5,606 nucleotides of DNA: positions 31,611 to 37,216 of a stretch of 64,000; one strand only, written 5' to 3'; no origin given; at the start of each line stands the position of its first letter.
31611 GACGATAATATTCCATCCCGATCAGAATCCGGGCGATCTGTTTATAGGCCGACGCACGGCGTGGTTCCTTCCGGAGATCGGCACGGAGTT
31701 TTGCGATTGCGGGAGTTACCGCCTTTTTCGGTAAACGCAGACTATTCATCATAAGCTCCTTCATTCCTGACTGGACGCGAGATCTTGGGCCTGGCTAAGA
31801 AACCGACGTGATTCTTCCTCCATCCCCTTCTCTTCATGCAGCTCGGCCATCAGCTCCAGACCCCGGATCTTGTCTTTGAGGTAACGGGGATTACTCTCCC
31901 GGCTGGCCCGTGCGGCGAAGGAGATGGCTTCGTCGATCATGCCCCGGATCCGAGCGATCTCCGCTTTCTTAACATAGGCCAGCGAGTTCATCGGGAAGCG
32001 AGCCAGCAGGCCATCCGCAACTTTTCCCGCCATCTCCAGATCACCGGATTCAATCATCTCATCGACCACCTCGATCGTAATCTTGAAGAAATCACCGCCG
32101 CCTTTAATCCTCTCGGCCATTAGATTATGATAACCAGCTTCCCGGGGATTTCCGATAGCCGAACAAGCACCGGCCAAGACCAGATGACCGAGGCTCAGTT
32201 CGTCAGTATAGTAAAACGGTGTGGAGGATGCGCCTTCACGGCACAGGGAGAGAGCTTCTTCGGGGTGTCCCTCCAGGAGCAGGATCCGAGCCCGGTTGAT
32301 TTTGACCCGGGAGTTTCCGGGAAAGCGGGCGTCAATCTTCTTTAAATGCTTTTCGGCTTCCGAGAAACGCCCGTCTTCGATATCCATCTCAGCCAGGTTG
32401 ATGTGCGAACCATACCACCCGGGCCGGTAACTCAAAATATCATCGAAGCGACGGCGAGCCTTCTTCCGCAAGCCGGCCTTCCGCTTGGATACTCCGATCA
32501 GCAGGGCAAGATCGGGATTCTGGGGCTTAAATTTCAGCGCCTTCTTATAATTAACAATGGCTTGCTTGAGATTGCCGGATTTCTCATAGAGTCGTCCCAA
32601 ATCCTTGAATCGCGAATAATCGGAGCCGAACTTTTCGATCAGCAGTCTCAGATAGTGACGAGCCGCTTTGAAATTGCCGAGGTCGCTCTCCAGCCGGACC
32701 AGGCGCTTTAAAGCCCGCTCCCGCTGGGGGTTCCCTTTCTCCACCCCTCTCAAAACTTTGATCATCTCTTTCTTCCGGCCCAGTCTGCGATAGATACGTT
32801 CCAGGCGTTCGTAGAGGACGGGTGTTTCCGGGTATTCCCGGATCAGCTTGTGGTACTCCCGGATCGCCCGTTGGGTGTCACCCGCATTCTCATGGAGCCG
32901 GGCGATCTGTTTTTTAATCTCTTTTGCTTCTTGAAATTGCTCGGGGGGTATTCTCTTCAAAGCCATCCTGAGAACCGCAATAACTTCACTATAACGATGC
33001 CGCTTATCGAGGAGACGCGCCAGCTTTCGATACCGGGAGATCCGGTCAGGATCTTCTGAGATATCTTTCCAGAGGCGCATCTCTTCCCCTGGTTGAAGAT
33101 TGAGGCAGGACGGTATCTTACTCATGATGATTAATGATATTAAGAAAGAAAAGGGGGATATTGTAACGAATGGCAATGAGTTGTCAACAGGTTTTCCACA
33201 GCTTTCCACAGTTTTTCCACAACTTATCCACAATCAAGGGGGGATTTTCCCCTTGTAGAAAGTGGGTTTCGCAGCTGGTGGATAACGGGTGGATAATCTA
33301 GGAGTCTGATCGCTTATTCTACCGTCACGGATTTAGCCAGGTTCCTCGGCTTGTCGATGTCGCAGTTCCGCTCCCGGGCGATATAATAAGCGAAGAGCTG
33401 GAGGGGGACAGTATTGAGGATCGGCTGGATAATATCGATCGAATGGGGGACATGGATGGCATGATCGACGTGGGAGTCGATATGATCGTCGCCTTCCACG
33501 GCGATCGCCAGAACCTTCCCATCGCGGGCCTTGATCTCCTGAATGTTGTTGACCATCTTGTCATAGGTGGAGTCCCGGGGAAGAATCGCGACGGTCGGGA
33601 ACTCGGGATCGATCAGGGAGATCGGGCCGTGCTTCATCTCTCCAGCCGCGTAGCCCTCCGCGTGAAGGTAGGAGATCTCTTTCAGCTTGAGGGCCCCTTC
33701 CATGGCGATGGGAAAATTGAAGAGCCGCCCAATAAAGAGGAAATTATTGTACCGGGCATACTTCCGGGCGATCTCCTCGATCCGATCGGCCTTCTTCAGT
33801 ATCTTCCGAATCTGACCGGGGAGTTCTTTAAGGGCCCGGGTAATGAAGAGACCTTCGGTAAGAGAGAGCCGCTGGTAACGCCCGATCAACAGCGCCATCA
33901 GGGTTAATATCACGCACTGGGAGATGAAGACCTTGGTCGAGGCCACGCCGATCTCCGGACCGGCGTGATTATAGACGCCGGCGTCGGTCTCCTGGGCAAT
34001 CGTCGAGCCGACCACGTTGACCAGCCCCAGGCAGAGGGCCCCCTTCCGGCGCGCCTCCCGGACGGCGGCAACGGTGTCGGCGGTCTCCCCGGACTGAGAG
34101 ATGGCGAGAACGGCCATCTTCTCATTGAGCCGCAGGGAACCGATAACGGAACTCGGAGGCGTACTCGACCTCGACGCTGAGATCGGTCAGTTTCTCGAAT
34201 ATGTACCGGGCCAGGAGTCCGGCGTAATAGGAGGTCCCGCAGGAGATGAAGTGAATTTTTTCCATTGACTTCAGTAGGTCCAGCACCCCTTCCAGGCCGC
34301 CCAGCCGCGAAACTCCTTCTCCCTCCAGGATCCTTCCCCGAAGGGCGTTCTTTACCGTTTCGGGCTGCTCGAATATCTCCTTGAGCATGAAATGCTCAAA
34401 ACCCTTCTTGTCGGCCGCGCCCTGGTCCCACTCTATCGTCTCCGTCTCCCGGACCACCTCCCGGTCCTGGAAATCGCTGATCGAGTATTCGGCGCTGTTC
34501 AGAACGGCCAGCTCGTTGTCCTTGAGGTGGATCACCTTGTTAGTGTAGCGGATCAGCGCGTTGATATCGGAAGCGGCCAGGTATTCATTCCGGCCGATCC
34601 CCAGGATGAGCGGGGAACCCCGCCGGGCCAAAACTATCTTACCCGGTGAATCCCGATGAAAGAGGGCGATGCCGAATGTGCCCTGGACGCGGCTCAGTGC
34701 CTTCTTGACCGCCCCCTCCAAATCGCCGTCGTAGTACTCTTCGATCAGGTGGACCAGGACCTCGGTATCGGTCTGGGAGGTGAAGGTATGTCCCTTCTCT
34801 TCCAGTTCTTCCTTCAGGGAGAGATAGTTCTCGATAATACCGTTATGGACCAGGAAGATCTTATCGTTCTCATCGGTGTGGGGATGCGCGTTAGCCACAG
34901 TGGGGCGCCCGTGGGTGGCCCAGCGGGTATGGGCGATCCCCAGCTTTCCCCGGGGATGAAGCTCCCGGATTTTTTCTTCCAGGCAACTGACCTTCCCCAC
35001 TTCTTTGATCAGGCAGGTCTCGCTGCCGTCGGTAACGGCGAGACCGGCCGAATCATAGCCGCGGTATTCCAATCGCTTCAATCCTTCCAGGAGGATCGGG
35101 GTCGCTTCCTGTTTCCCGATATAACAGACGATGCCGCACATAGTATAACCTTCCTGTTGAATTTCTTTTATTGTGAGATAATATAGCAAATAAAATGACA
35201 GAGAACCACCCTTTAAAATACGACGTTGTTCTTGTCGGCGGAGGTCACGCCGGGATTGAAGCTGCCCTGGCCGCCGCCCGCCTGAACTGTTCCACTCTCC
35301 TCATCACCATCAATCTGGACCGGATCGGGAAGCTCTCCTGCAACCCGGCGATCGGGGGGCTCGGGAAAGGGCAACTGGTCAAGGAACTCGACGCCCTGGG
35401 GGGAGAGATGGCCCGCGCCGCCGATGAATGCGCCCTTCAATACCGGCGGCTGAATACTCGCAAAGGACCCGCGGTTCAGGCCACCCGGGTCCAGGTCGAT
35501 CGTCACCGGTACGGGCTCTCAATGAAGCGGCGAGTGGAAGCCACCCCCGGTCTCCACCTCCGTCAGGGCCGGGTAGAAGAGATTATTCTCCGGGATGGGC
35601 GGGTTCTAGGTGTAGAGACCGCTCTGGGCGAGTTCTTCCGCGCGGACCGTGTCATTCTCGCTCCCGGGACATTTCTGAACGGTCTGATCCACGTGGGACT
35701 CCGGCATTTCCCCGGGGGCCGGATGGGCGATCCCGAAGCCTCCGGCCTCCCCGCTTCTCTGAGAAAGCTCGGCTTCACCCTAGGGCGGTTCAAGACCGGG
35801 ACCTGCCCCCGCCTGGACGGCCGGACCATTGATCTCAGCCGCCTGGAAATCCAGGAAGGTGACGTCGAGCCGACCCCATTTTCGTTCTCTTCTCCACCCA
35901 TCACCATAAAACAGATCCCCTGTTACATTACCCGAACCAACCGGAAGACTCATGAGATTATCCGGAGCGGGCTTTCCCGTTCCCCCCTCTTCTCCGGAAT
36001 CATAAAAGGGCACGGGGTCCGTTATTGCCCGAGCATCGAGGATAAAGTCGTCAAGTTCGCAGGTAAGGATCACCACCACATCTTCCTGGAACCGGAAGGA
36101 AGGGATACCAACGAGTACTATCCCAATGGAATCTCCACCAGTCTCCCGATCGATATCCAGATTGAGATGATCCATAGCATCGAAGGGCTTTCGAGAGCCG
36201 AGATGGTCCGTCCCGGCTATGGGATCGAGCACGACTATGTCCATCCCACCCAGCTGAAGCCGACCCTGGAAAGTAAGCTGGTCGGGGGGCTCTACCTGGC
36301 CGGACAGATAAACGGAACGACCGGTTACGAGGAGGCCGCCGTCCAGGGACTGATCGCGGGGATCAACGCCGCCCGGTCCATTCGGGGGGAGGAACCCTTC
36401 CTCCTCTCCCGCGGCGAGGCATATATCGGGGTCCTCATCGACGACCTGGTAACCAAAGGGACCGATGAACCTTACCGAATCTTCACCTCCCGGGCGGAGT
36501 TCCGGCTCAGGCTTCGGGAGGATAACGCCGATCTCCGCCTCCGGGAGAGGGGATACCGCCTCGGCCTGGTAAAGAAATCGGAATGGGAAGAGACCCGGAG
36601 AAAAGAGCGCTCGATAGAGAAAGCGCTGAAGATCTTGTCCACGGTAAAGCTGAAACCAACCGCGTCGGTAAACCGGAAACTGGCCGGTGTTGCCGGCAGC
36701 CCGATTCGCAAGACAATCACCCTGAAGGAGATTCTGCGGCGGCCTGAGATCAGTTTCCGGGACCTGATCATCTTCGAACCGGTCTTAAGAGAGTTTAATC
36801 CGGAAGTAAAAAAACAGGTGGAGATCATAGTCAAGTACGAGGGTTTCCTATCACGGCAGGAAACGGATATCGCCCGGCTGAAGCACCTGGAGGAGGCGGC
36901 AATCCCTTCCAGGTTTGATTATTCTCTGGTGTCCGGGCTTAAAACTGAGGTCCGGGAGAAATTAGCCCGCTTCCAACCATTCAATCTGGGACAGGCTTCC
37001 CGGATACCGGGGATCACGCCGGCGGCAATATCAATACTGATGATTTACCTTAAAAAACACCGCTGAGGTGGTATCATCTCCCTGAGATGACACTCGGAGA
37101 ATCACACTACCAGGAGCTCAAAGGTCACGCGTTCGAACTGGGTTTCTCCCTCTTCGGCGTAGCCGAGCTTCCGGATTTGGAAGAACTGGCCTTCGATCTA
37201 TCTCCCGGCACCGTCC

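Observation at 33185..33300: Dense cluster of six DnaA boxes (oriC-like or DnaA-titration locus) between a TPR gene and glmS, 2 kb from mnmG/gidA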

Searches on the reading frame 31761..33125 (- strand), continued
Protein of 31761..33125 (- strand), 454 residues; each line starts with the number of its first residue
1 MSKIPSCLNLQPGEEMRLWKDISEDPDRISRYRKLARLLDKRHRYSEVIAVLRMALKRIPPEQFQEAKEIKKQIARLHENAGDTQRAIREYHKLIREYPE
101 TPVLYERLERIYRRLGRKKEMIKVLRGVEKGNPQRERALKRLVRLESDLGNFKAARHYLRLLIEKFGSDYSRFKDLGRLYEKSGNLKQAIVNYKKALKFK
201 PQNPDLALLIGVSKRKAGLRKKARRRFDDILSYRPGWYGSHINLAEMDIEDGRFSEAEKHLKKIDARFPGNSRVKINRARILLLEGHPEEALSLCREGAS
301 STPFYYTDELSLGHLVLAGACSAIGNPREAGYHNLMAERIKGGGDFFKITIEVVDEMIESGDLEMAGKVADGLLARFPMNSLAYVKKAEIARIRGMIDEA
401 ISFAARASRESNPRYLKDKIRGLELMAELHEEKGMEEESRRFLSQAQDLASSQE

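Call 31: find_related_loci(query=A1, collection=metagenome_contigs, flank=4000)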
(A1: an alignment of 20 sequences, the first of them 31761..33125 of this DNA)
Query A1 (454 aa) in metagenome_contigs; peptide patterns used: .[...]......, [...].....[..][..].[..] (x = any residue, [..] = any of these).
166 stretches matched a pattern; 16 encode a relative of the query (tblastn E <= 1e-3); 15 distinct loci.
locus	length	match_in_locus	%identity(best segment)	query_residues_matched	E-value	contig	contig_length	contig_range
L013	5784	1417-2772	71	1-452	0e+0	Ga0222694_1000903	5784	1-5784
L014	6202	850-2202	70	1-451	0e+0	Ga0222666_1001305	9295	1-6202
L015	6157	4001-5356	71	1-452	0e+0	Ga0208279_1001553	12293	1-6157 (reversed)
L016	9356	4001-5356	71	1-452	0e+0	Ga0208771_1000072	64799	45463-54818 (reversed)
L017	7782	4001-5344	71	1-448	0e+0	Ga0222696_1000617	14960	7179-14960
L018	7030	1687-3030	71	1-448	0e+0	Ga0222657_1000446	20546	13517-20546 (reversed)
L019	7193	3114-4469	69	1-452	0e+0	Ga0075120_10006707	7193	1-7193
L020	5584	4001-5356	70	1-452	0e+0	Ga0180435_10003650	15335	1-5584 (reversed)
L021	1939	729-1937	67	1-403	0e+0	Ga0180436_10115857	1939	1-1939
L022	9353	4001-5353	58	1-451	3e-161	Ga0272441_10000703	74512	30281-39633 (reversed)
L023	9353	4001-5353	65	1-451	0e+0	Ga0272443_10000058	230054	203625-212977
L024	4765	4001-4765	72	1-255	6e-121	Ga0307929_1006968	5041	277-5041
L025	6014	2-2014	71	17-452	2e-96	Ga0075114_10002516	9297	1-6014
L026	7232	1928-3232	39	13-452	2e-85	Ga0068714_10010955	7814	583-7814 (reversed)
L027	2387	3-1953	80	17-454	2e-85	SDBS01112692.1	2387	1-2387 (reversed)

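Call 47: search_protein_families(library=ncbifam, proteins=[window:31761-33125:-], max_evalue=0.001)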
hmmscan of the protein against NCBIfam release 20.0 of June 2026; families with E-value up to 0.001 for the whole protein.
window:31761-33125:- (454 aa): 24 families
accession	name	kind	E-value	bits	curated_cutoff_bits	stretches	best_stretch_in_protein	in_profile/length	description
TIGR02917.1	PEP_TPR_lipo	equivalog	6.8e-26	90.4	312.2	2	20-209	558-742/899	XrtA/PEP-CTERM system TPR-repeat protein PrsT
NF033758.1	gliding_GltE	equivalog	1e-18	67.5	225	2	38-201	95-253/411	adventurous gliding motility TPR repeat lipoprotein GltE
TIGR03939.1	PGA_TPR_OMP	equivalog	2.1e-17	62.6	366.65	1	81-207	66-191/800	poly-beta-1,6 N-acetyl-D-glucosamine export porin PgaA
NF040959.1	MamA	equivalog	1.7e-14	53.7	200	2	68-221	37-190/204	magnetosome protein MamA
TIGR02521.1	type_IV_pilW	equivalog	4.3e-13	49.3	154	1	95-160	126-193/234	type IV pilus biogenesis/stability protein PilW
NF033762.1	social_mot_Tgl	equivalog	5.1e-11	42.4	225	1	175-261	36-123/252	social motility TPR repeat lipoprotein Tgl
TIGR00540.1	TPR_hemY_coli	hypoth_equivalog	1.6e-09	37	142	1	49-196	243-385/385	heme biosynthesis-associated TPR protein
NF033920.0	C39_PA2778_fam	equivalog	2.2e-09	37.1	150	0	181-263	167-249/255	PA2778 family cysteine peptidase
NF008757.0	PRK11788.1-5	equivalog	7.9e-09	35.1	363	0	74-163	220-309/388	lipopolysaccharide assembly protein LapB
TIGR02795.1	tol_pal_ybgF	equivalog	5e-08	33.6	90.1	0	176-232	45-104/119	tol-pal system protein YbgF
NF002725.1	PRK02603.1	equivalog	1.1e-07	32.1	143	0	45-130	51-134/173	photosystem I assembly protein Ycf3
NF008520.0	PRK11447.1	equivalog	2.6e-07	28.9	858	0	66-146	110-191/1157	cellulose synthase complex outer membrane protein BcsC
NF052230.1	T9SS_PorE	exception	3e-06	25.8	600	0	176-236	63-123/648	PorE family type IX secretion system protein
TIGR03302.1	OM_YfiO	subfamily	5e-06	26.2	81.4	0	72-104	119-151/239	outer membrane protein assembly factor BamD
NF008755.0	PRK11788.1-3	equivalog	1e-05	25.1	430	0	73-163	219-309/388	lipopolysaccharide assembly protein LapB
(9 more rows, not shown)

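Call 60: search_protein_families(library=pfam, proteins=[L026:97-1425:-, L026:1892-3241:+, L026:3261-4613:+, L026:4620-5468:+, L026:5822-6850:+], max_evalue=0.00001)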
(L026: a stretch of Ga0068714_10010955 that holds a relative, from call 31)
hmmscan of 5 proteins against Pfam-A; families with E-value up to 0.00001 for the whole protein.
L026:97-1425:- (442 aa): 4 families
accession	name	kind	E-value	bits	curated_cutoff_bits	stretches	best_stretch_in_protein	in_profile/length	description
PF03721.20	UDPG_MGDP_dh_N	-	2.7e-41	141.6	27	1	20-195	3-181/187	UDP-glucose/GDP-mannose dehydrogenase family, NAD binding domain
PF00984.24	UDPG_MGDP_dh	-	5.5e-30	103.8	25.4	1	216-306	2-93/94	UDP-glucose/GDP-mannose dehydrogenase family, central domain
PF03720.21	UDPG_MGDP_dh_C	-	4.2e-24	85.3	30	1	334-429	2-101/103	UDP-glucose/GDP-mannose dehydrogenase family, UDP binding domain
PF03446.21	NAD_binding_2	-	3.9e-09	37.1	21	1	20-147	2-105/161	NAD binding domain of 6-phosphogluconate dehydrogenase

L026:1892-3241:+ (449 aa): 12 families
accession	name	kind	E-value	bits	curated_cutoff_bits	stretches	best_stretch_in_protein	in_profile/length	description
PF14559.12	TPR_19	-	1.6e-24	86.4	25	1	43-96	5-58/68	Tetratricopeptide repeat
PF13428.12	TPR_14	-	2.1e-23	80.8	23.5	0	32-72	4-44/44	Tetratricopeptide repeat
PF13432.12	TPR_16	-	1.5e-20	73.7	32.7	1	34-95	2-63/65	Tetratricopeptide repeat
PF13431.12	TPR_17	-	6.3e-11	42.1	24.4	0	368-396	5-33/34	Tetratricopeptide repeat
PF13424.12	TPR_12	-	7.1e-11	42.6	30.1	0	16-58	29-74/77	Tetratricopeptide repeat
PF07719.23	TPR_2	-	4.9e-10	39.2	27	0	171-198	7-34/34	Tetratricopeptide repeat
PF13181.12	TPR_8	-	2.8e-09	36.9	25.7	0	172-198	8-34/34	Tetratricopeptide repeat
PF23914.1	TPR_CcmH_CycH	-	4.2e-09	36.9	42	0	21-98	42-122/158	Cytochrome c-type biogenesis protein H TPR domain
PF07721.20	TPR_4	-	1.2e-07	32.1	27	0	380-401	5-26/26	Tetratricopeptide repeat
PF13414.12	TPR_11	-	2.9e-07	30.5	26.8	0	178-201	7-30/42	TPR repeat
PF12895.13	ANAPC3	-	6.9e-07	29.9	27.2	0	36-87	30-80/82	Anaphase-promoting complex, cyclosome, subunit 3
PF20225.4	DUF6584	-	3.1e-06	27.8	27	0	238-285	8-55/171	Family of unknown function (DUF6584)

L026:3261-4613:+ (450 aa): 11 families
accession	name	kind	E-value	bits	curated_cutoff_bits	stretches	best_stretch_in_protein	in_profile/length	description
PF14559.12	TPR_19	-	1.3e-19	70.7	25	0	177-235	3-60/68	Tetratricopeptide repeat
PF13428.12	TPR_14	-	9.4e-19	66.5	23.5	0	31-70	3-42/44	Tetratricopeptide repeat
PF13432.12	TPR_16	-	3.4e-15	56.6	32.7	0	244-292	8-56/65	Tetratricopeptide repeat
PF23914.1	TPR_CcmH_CycH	-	6.5e-15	55.8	42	0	171-267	56-155/158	Cytochrome c-type biogenesis protein H TPR domain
PF12895.13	ANAPC3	-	2.2e-08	34.7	27.2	0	172-223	30-80/82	Anaphase-promoting complex, cyclosome, subunit 3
PF25058.1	ARM_TT21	-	2.4e-08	34.5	27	0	228-292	52-119/155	Tetratricopeptide repeat protein 21 ARM repeat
PF13424.12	TPR_12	-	5.1e-08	33.4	30.1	0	15-58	29-74/77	Tetratricopeptide repeat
PF25064.1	ARM_TT21_5th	-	2.4e-07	31.5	27.8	0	203-264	6-66/117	TT21 fifth ARM repeats domain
PF07719.23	TPR_2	-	3.6e-07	30.2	27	0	170-196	6-32/34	Tetratricopeptide repeat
PF13431.12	TPR_17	-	1.2e-06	28.7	24.4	0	262-287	8-33/34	Tetratricopeptide repeat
PF13174.12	TPR_6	-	6.3e-06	26.9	26.3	0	421-437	6-22/33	Tetratricopeptide repeat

L026:4620-5468:+ (282 aa): 3 families
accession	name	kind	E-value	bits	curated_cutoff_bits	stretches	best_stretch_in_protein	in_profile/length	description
PF01149.29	Fapy_DNA_glyco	-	3.6e-36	124.8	25.5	1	1-121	1-117/117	Formamidopyrimidine-DNA glycosylase N-terminal domain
PF06831.19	H2TH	-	1.3e-30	105.7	34.7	1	138-226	1-89/93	Formamidopyrimidine-DNA glycosylase H2TH domain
PF06827.20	zf-FPG_IleRS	-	2.5e-11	43.6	21.3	1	252-279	1-28/30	Zinc finger found in FPG and IleRS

L026:5822-6850:+ (342 aa): 1 family
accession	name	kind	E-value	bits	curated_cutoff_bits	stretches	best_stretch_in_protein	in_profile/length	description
PF01636.29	APH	-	8.9e-23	81.7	23.2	1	29-255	2-230/239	Phosphotransferase enzyme family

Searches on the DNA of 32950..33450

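Call 51: search_rna_families(source=window, start=32950, end=33450, threshold=evalue, max_evalue=1)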
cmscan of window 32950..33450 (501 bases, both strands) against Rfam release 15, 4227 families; matches with E-value up to 1: 0.
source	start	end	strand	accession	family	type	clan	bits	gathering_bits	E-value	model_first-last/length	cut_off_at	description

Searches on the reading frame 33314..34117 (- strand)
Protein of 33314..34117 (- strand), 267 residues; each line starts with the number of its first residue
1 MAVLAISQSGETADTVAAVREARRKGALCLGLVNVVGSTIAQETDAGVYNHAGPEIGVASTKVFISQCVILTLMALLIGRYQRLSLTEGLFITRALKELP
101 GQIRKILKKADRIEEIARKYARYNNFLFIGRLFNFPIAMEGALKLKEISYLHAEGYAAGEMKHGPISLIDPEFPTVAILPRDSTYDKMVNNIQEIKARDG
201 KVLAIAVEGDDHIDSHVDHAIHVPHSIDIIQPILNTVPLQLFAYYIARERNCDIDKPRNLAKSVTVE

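Call 7: search_protein_families(library=pfam, proteins=[window:33314-34117:-])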
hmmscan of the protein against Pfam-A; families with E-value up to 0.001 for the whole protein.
window:33314-34117:- (267 aa): 1 family
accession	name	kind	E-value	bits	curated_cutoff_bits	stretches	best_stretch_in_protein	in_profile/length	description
PF01380.27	SIS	-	1.3e-40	138.6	25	2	124-246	6-127/131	SIS domain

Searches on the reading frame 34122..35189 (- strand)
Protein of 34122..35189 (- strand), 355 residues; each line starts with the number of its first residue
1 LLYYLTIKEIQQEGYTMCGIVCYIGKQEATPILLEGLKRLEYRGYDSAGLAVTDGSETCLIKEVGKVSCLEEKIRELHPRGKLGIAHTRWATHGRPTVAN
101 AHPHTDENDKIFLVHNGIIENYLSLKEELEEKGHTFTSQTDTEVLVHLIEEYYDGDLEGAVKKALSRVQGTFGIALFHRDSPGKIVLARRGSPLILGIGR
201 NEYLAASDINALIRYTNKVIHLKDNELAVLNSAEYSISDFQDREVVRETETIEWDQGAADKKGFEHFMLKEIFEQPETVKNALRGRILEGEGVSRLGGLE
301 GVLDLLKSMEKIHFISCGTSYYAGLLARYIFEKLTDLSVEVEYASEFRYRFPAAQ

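Call 7: search_protein_families(library=pfam, proteins=[window:34122-35189:-])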
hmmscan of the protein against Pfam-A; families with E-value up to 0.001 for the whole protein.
window:34122-35189:- (355 aa): 4 families
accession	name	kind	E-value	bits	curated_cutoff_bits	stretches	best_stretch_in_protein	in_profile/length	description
PF13522.11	GATase_6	-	1.2e-23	83.9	27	1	80-207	9-129/130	Glutamine amidotransferase domain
PF13537.11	GATase_7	-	5.9e-18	65.5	25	1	99-213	11-122/123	Glutamine amidotransferase domain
PF01380.27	SIS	-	4.1e-06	27.1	25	1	306-350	2-46/131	SIS domain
PF13230.11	GATase_4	-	4.2e-05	23.1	23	1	68-151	58-144/272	Glutamine amidotransferases class-II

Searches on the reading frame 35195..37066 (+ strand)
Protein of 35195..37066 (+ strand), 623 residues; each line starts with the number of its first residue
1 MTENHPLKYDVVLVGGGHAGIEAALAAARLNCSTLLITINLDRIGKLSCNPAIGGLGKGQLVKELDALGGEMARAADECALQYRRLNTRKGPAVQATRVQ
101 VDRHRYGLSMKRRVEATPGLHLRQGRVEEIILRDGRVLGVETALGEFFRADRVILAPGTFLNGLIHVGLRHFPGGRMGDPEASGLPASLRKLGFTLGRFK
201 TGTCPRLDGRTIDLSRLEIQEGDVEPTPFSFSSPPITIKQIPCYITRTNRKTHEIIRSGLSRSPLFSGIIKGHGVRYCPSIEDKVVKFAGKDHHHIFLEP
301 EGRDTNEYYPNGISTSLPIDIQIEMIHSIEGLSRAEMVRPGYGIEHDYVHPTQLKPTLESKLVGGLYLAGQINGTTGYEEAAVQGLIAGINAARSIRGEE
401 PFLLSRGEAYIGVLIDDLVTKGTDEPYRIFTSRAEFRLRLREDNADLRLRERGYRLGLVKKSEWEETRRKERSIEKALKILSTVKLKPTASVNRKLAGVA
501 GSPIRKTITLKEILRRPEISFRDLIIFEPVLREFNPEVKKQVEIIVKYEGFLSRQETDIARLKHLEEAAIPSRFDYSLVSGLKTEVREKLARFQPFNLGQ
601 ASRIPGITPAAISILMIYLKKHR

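Call 7: search_protein_families(library=pfam, proteins=[window:35195-37066:+])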
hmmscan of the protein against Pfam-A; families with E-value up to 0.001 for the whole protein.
window:35195-37066:+ (623 aa): 5 families
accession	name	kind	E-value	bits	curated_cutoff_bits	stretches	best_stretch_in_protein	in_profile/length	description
PF01134.28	GIDA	-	8.7e-160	532.5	22.1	1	10-400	1-391/391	Glucose inhibited division protein A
PF13932.14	SAM_GIDA_C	-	6.3e-23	80.8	27.1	1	561-616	2-57/57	tRNA modifying enzyme MnmG/GidA C-terminal helical bundle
PF21680.2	GIDA_C_1st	-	1.1e-20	74.6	24.7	1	462-556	2-96/96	tRNA modifying enzyme MnmG/GidA C-terminal helical domain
PF12831.13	FAD_oxidored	-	6e-06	26.2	27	1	10-38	1-29/416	FAD dependent oxidoreductase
PF07992.20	Pyr_redox_2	-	5.6e-05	23.1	26.1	1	9-158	1-108/291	Pyridine nucleotide-disulphide oxidoreductase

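Call 11: find_related_loci(query=window:35195-37066:+, collection=genome_contigs, flank=10000)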
Query window:35195-37066:+ (623 aa) in genome_contigs; peptide patterns used: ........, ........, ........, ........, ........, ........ (x = any residue, [..] = any of these).
162 stretches matched a pattern; 2 encode a relative of the query (tblastn E <= 1e-3); 2 distinct loci.
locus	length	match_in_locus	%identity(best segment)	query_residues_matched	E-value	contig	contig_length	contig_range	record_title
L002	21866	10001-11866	52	5-623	0e+0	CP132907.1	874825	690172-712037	MAG: Arsenophonus sp. isolate K15 chromosome, complete genome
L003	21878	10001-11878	46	7-623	0e+0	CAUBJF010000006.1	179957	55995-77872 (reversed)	MAG TPA_asm: uncultured Muribaculaceae bacterium isolate SRR18940306_bin.28_MetaWRAP_v1.3_MAG genome assembly, contig: E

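Call 38: list_cluster_members(proteins=[window:35195-37066:+, window:29553-30419:-, window:30400-31764:-])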
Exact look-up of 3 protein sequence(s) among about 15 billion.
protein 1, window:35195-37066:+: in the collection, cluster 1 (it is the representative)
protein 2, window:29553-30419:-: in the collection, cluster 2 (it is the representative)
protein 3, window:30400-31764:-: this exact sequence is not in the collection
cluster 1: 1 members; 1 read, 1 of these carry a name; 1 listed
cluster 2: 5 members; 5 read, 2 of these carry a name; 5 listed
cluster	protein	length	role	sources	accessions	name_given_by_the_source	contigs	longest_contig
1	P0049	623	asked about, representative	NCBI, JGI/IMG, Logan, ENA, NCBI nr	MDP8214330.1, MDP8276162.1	MAG: tRNA uridine-5-carboxymethylaminomethyl(34) synthesis enzyme MnmG [Candidatus ... | tRNA uridine-5-carboxymethylaminomethyl(34) synthesis enzyme MnmG [Candidatus ...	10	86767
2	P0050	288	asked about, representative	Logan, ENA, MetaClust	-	\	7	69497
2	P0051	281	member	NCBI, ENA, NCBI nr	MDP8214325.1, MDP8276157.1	MAG: bifunctional DNA-formamidopyrimidine glycosylase/DNA-(apurinic or apyrimidinic site) ... | bifunctional DNA-formamidopyrimidine glycosylase/DNA-(apurinic or apyrimidinic site) ...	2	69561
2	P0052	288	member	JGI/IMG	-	-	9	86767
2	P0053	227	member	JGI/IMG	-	-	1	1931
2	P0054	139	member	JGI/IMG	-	-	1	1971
